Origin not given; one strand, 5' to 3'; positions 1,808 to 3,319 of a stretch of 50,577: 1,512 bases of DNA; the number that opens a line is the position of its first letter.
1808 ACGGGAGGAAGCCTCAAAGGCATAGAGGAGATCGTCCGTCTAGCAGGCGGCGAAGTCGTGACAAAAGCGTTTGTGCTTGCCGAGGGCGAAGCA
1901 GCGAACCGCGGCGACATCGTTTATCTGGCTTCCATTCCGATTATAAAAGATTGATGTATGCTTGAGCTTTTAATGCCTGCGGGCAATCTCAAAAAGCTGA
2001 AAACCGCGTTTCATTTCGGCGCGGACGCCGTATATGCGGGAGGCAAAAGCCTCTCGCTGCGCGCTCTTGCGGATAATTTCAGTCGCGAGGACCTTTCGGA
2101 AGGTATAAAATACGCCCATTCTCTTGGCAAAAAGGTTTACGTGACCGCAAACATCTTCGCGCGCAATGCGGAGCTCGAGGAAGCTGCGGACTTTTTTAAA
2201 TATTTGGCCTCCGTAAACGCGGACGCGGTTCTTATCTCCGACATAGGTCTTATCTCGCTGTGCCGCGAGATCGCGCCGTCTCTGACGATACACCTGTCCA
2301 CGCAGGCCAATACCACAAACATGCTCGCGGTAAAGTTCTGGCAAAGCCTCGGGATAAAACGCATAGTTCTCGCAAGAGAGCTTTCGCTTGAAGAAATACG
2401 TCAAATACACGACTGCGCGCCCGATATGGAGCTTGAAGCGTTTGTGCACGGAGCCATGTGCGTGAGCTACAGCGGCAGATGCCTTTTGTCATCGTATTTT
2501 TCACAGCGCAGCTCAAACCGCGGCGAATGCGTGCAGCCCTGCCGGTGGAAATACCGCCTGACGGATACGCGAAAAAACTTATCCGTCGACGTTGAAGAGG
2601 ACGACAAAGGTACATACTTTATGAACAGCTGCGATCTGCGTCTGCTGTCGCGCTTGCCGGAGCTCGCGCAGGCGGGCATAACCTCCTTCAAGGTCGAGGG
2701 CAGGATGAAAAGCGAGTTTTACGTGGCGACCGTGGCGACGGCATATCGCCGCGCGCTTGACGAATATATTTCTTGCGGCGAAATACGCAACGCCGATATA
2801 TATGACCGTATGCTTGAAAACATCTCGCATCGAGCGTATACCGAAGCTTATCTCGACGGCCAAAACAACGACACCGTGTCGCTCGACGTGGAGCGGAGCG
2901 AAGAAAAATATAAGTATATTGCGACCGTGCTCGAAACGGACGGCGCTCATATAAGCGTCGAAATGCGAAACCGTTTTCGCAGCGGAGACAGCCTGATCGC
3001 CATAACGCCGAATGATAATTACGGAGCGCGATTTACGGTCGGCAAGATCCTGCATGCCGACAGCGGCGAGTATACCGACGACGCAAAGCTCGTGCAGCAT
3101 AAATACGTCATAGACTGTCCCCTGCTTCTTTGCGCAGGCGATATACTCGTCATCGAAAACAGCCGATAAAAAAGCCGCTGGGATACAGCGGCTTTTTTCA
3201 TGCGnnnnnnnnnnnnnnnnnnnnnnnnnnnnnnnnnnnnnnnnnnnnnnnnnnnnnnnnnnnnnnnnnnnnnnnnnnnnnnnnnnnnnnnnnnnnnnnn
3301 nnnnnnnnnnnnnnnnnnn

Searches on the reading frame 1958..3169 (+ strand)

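Call 70: search_protein_families(library=pfam, proteins=[window:1958-3169:+], max_evalue=0.00001)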
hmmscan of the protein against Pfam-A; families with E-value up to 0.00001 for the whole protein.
window:1958-3169:+ (403 aa): 2 families
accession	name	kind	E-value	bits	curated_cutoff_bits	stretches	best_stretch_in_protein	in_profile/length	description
PF01136.24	Peptidase_U32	-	4e-89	298.3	22.4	1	73-303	1-231/233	Peptidase family U32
PF16325.11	Peptidase_U32_C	-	1.6e-08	35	28.2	1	317-397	2-82/83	Peptidase family U32 C-terminal domain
